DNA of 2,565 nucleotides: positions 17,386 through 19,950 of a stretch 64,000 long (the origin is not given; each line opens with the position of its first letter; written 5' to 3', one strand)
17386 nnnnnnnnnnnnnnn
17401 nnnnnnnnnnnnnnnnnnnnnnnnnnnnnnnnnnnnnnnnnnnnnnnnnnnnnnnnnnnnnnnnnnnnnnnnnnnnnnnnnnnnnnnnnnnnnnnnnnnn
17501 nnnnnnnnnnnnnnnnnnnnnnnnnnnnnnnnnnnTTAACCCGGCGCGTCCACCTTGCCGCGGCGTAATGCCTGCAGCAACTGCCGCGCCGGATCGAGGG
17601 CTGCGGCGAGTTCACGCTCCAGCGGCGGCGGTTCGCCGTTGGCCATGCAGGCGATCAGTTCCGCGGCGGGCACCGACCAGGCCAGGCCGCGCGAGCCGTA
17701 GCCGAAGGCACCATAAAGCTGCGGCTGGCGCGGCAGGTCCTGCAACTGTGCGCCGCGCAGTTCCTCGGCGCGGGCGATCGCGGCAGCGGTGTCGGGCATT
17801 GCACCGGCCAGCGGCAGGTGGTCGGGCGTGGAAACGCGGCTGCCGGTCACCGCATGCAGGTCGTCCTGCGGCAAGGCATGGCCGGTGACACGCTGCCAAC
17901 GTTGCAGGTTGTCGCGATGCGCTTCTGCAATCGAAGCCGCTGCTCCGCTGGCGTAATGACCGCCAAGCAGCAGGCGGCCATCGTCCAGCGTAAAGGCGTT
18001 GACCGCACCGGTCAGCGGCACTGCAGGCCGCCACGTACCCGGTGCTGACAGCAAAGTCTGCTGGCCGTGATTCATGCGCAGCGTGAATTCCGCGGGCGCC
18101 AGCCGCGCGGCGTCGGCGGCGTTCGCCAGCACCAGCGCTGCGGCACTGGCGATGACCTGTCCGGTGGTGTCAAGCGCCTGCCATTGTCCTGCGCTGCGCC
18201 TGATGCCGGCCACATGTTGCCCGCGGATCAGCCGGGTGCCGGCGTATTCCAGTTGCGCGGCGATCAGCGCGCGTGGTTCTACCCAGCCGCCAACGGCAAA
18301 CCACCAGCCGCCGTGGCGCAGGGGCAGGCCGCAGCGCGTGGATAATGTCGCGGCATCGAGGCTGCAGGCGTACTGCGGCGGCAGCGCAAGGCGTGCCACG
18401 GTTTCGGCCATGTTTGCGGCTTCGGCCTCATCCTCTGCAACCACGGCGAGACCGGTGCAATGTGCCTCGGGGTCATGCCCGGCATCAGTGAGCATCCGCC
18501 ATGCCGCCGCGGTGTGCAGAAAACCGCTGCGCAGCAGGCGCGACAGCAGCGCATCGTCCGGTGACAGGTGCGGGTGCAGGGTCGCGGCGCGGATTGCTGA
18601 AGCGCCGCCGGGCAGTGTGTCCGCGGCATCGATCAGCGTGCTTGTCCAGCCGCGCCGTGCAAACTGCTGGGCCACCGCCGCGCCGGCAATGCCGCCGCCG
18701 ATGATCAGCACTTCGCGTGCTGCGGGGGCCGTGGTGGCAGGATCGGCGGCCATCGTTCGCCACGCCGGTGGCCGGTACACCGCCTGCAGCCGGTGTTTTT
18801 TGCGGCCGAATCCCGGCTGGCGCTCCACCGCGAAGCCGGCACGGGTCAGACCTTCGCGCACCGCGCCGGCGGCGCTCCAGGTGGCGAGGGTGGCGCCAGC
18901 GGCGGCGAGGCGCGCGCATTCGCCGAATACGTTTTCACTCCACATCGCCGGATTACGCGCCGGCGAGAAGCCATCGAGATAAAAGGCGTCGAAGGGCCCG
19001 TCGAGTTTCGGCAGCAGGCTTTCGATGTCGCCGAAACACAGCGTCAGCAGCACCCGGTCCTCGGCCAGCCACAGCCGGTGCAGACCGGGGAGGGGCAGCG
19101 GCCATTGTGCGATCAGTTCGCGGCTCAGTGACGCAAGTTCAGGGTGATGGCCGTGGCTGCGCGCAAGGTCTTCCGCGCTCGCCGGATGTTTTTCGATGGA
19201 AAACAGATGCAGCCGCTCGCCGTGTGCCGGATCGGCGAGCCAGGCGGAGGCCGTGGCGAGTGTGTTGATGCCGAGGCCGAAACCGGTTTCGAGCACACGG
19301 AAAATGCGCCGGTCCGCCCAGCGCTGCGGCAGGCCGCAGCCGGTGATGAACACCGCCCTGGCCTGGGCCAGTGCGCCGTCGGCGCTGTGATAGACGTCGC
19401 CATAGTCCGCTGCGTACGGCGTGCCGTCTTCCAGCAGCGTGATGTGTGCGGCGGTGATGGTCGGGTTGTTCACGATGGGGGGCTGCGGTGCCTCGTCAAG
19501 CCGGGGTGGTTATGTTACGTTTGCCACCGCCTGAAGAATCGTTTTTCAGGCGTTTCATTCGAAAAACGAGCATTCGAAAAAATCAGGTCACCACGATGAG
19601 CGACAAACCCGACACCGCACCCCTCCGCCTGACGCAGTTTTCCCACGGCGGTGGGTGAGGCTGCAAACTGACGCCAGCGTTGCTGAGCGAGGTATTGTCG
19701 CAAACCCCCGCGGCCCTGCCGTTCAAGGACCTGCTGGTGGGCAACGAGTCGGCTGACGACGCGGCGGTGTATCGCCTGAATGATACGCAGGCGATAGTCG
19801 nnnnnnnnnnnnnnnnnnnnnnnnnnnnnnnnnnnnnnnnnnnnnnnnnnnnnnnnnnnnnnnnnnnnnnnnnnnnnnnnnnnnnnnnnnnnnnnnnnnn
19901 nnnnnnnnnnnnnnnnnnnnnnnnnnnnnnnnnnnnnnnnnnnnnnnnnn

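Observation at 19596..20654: selD is itself a selenoprotein: in-frame UGA replaces the catalytic Cys, and the gene is truncated in the ORF track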

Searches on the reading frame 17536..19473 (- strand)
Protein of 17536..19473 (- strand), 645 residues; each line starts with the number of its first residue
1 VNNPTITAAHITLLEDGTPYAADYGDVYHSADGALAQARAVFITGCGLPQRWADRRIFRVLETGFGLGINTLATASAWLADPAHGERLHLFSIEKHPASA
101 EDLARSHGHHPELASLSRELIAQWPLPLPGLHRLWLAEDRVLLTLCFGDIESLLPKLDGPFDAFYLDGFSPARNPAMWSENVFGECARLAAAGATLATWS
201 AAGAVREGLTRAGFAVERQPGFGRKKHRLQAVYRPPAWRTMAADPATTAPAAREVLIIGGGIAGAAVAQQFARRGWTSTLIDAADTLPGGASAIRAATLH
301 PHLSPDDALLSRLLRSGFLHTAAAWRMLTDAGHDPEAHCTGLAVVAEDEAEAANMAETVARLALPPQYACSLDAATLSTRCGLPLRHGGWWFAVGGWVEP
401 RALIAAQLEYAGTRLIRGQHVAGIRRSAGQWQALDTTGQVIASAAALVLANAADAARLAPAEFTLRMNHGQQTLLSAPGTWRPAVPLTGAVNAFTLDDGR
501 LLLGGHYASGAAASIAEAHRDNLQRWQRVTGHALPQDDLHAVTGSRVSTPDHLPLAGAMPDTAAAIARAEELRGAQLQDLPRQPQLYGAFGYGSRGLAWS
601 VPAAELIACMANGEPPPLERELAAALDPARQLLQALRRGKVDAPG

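Call 12: search_protein_families(library=pfam, proteins=[window:17536-19473:-], max_evalue=0.00001)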
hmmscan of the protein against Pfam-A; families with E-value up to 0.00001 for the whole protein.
window:17536-19473:- (645 aa): 2 families
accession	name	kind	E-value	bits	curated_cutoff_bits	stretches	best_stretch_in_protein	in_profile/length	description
PF05430.17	Methyltransf_30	-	1.1e-37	129.2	22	1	111-232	1-122/124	S-adenosyl-L-methionine-dependent methyltransferase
PF01266.30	DAO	-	1.7e-35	123.6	27.9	1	255-609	2-352/353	FAD dependent oxidoreductase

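Call 14: search_protein_families(library=ncbifam, proteins=[window:17536-19473:-], max_evalue=1e-10)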
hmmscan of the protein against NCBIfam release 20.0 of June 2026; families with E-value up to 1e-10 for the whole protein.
window:17536-19473:- (645 aa): 5 families
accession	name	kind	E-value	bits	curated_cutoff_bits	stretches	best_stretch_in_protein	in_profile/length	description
NF002480.1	PRK01747.1-1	equivalog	1.2e-199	664.9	540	1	8-639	2-645/645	bifunctional tRNA (5-methylaminomethyl-2-thiouridine)(34)-methyltransferase MnmC2/FAD-dependent 5-carboxymethylaminomethyl-2-thiouridine(34)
TIGR03197.1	MnmC_Cterm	equivalog_domain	6.1e-84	282.4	174.2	1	255-639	2-400/400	FAD-dependent 5-carboxymethylaminomethyl-2-thiouridine(34) oxidoreductase MnmC1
NF002481.1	PRK01747.1-2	equivalog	4e-69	234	600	1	14-639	3-610/611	bifunctional tRNA (5-methylaminomethyl-2-thiouridine)(34)-methyltransferase MnmC2/FAD-dependent 5-carboxymethylaminomethyl-2-thiouridine(34)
NF033855.1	tRNA_MNMC2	equivalog_domain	1.6e-63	214.3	136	1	19-232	1-207/209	tRNA (5-methylaminomethyl-2-thiouridine)(34)-methyltransferase MnmC2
TIGR02352.1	thiamin_ThiO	equivalog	1.9e-14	53.6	250.8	1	255-504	1-259/351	glycine oxidase ThiO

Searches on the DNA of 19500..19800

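Call 9: search_rna_families(source=window, start=19500, end=19800, threshold=evalue, max_evalue=10, show_alignments=3)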
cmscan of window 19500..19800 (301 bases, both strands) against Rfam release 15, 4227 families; matches with E-value up to 10: 1.
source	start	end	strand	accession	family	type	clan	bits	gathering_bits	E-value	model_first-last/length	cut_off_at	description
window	19597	19677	-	RF03764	mir-647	Gene; miRNA;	-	16.3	93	3.8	1-86/86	no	mir-647 microRNA precursor family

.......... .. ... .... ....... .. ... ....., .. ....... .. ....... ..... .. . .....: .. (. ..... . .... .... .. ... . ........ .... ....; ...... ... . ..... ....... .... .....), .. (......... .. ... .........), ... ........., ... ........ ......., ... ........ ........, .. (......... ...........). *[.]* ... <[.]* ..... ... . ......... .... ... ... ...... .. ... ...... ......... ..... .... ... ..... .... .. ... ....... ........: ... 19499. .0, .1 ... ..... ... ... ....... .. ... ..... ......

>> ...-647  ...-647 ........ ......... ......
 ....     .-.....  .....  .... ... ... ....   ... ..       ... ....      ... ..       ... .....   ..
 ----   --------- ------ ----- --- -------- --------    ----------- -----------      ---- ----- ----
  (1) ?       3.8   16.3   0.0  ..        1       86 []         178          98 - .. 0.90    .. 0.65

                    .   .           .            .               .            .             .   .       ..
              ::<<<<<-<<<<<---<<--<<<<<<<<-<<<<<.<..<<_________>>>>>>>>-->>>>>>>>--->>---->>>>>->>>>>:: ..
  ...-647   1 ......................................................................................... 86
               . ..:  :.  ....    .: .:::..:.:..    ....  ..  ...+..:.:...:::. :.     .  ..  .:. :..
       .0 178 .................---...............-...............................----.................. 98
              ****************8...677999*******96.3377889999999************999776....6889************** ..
